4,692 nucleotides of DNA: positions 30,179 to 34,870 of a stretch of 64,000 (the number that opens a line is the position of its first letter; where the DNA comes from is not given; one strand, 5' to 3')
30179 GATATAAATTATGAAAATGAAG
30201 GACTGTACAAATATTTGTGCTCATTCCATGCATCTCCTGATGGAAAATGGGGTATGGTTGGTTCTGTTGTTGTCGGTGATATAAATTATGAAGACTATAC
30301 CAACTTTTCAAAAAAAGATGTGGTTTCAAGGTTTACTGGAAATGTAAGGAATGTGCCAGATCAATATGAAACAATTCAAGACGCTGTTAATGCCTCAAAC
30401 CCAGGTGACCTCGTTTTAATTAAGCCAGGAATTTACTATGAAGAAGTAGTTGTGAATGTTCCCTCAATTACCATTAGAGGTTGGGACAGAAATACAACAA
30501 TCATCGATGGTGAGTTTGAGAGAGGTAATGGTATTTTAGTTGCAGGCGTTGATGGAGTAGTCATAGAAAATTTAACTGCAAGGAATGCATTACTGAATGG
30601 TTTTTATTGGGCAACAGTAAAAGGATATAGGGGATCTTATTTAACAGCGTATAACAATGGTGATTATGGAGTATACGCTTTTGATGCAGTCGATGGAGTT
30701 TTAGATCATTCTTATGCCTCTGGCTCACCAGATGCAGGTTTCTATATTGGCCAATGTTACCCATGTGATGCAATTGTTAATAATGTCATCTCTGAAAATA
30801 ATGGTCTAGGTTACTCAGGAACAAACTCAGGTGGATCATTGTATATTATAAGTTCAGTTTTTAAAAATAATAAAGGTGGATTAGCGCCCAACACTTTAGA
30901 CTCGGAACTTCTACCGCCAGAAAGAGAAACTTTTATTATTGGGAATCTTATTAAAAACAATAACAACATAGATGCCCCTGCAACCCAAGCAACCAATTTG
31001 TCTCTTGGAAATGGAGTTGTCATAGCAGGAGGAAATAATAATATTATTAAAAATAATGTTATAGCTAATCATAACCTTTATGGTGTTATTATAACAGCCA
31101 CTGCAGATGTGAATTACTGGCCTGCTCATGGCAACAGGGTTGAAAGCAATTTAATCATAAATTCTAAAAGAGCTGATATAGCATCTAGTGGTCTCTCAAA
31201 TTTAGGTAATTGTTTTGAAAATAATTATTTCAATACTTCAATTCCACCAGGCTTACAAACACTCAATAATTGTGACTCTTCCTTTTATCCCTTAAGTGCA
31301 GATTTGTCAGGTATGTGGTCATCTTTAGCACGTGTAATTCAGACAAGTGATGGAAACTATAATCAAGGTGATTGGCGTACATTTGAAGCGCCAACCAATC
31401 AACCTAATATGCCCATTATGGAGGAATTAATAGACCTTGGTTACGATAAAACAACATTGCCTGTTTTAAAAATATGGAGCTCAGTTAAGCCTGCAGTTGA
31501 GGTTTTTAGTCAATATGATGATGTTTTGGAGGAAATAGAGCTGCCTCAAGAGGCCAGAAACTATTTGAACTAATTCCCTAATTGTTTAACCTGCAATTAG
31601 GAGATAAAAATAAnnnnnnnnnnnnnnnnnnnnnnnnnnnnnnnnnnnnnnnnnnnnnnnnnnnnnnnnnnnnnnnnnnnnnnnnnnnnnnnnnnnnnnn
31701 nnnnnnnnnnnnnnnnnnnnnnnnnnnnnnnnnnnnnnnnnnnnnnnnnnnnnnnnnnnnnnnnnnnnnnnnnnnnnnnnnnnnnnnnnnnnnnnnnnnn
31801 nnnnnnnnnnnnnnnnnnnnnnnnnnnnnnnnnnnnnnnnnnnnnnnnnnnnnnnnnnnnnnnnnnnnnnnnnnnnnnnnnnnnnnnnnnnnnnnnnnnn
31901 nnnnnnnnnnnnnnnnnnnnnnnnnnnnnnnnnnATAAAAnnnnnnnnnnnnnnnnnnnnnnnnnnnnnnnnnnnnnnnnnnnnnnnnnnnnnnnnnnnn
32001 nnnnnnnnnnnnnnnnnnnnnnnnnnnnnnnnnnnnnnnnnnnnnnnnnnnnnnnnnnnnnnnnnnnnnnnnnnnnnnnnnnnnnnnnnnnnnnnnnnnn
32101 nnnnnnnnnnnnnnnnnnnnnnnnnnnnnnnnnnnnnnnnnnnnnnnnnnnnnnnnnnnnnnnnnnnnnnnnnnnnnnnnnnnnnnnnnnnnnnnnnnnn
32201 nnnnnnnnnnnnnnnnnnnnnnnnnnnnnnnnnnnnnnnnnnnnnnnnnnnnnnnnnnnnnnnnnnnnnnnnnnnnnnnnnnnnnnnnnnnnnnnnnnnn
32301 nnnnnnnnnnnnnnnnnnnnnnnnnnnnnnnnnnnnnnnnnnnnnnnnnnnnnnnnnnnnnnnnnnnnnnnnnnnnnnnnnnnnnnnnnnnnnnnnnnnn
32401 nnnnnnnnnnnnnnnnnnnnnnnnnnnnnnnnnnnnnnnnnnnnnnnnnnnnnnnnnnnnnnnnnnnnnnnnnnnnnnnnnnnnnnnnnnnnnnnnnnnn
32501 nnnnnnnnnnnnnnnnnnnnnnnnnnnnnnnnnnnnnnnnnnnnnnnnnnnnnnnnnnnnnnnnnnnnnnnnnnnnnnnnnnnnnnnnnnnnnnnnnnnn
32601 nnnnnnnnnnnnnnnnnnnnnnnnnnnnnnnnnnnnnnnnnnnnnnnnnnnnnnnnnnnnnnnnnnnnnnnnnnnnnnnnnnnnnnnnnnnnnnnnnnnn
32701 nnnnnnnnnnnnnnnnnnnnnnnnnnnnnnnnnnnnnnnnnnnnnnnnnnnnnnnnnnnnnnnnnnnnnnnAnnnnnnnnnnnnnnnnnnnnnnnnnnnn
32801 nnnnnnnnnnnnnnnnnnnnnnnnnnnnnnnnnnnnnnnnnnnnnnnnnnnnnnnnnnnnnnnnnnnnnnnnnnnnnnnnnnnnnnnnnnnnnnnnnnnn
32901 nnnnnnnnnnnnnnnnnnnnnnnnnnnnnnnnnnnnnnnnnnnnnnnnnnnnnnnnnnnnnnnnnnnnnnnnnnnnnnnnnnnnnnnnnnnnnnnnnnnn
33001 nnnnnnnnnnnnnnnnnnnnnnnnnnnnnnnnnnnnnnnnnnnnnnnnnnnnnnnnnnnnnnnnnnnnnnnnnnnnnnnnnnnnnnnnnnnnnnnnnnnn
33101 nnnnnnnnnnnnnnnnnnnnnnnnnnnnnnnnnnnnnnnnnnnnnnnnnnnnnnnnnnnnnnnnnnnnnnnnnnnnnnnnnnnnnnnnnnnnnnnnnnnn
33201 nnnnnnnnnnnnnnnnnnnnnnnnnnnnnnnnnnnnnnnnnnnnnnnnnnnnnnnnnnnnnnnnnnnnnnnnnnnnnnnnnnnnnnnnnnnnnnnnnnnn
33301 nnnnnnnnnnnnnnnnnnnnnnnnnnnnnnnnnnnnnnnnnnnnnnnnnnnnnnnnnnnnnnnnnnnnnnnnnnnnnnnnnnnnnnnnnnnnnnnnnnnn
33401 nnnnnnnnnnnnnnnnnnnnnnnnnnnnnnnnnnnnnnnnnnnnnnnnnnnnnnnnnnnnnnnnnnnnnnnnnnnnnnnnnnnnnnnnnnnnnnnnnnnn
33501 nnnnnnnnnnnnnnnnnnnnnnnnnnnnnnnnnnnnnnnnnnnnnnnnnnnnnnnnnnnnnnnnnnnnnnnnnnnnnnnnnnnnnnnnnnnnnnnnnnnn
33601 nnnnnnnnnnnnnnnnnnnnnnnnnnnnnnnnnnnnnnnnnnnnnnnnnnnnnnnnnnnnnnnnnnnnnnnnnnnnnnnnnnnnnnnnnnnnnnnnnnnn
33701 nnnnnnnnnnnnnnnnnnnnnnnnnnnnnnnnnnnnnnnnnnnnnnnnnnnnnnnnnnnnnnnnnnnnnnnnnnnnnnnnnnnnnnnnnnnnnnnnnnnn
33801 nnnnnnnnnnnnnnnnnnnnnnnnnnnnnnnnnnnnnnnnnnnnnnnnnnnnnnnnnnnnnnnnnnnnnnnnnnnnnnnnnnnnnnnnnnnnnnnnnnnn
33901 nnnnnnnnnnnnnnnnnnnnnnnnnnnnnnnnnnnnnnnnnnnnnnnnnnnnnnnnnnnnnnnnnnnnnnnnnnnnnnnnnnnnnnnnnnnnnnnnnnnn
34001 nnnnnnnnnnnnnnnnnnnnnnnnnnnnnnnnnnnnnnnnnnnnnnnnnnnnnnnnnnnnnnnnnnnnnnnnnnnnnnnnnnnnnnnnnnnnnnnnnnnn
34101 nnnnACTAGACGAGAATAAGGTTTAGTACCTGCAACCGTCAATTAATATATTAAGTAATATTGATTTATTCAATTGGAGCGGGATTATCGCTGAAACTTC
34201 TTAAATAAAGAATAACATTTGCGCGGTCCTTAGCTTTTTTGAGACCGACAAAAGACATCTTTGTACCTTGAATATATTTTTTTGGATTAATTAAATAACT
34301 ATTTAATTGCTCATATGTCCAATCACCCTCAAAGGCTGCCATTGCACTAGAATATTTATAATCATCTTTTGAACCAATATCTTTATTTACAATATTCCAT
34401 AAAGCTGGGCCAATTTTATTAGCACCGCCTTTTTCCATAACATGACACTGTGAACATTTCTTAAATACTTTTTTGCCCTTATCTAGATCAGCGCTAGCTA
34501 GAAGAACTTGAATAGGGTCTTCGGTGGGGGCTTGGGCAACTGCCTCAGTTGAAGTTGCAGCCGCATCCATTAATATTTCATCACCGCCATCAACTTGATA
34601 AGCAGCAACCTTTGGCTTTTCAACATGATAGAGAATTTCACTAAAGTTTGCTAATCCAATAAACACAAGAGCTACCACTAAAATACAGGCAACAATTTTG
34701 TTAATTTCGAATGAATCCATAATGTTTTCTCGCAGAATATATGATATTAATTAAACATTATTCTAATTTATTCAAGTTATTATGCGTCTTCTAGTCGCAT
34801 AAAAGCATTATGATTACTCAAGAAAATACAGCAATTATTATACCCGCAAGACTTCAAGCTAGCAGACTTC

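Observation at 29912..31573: Orphan NosD-like beta-helix fused to a plastocyanin-like domain with a complete candidate type-1 Cu ligand set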

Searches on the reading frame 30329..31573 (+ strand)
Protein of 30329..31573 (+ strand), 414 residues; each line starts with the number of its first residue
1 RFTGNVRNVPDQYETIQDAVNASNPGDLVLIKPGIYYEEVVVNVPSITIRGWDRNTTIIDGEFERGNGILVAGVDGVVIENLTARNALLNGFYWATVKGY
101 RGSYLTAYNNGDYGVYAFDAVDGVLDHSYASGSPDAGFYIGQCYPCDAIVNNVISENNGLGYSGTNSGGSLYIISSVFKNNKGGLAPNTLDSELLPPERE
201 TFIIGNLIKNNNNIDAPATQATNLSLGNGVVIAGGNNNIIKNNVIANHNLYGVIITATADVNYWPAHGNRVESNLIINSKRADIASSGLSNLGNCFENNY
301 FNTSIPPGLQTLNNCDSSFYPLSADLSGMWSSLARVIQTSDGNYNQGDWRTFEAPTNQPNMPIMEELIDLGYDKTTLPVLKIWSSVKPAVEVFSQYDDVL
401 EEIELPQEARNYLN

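Call 49: search_solved_structures(query=A2, max_evalue=10, show_alignments=0)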
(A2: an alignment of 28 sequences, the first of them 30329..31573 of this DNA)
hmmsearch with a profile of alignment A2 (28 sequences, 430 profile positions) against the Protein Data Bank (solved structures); distinct sequences matched with E-value up to 10: 14.
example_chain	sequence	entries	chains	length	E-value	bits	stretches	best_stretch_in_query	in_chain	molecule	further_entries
3uw0_A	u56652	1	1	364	3e-07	32.9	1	44-123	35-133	pectinesterase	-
2ntb_A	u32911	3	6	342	3.6e-05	26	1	49-100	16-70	Pectinesterase A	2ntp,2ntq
1qjv_A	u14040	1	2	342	3.6e-05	26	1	49-100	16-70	PECTIN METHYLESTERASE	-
2nsp_A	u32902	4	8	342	3.7e-05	26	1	49-100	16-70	Pectinesterase A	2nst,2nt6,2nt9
8tne_A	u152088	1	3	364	0.00014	24.1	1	49-131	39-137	Pectinesterase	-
1gq8_A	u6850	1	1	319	0.0057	18.8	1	49-108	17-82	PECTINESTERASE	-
3vst_A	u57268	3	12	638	0.015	17.4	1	51-100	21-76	Xylosidase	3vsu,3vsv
1xg2_A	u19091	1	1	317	0.079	15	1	50-89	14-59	Pectinesterase 1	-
7o0y_A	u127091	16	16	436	0.22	13.5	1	238-322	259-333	Probable ABC transporter binding protein NosD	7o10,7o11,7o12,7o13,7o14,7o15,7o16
2wtz_A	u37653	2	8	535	0.67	11.9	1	36-72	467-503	UDP-N-ACETYLMURAMOYL-L-ALANYL-D-GLUTAMATE--2,6-DIAMINOPIMELATE LIGASE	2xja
2inu_A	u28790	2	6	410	0.92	11.5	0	59-90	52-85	Inulin fructotransferase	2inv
7dmk_A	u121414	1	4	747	1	11.3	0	50-75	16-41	BcAlyPL6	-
4kwv_A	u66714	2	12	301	1.3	11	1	31-70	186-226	Nicotinate-nucleotide pyrophosphorylase [carboxylating]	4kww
5ayx_A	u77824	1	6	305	1.3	11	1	31-70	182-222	Nicotinate-nucleotide pyrophosphorylase [carboxylating]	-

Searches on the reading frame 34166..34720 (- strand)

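Call 3: search_protein_families(library=pfam, proteins=[window:34166-34720:-], max_evalue=0.01)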
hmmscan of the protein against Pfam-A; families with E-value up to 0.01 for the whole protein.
window:34166-34720:- (184 aa): 2 families
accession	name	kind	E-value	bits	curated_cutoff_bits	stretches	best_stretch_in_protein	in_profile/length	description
PF00034.26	Cytochrom_C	-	5.7e-11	44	21.3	1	80-175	2-88/90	Cytochrome c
PF14495.11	Cytochrom_C550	-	0.0025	18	27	1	67-97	14-45/136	Cytochrome c-550 domain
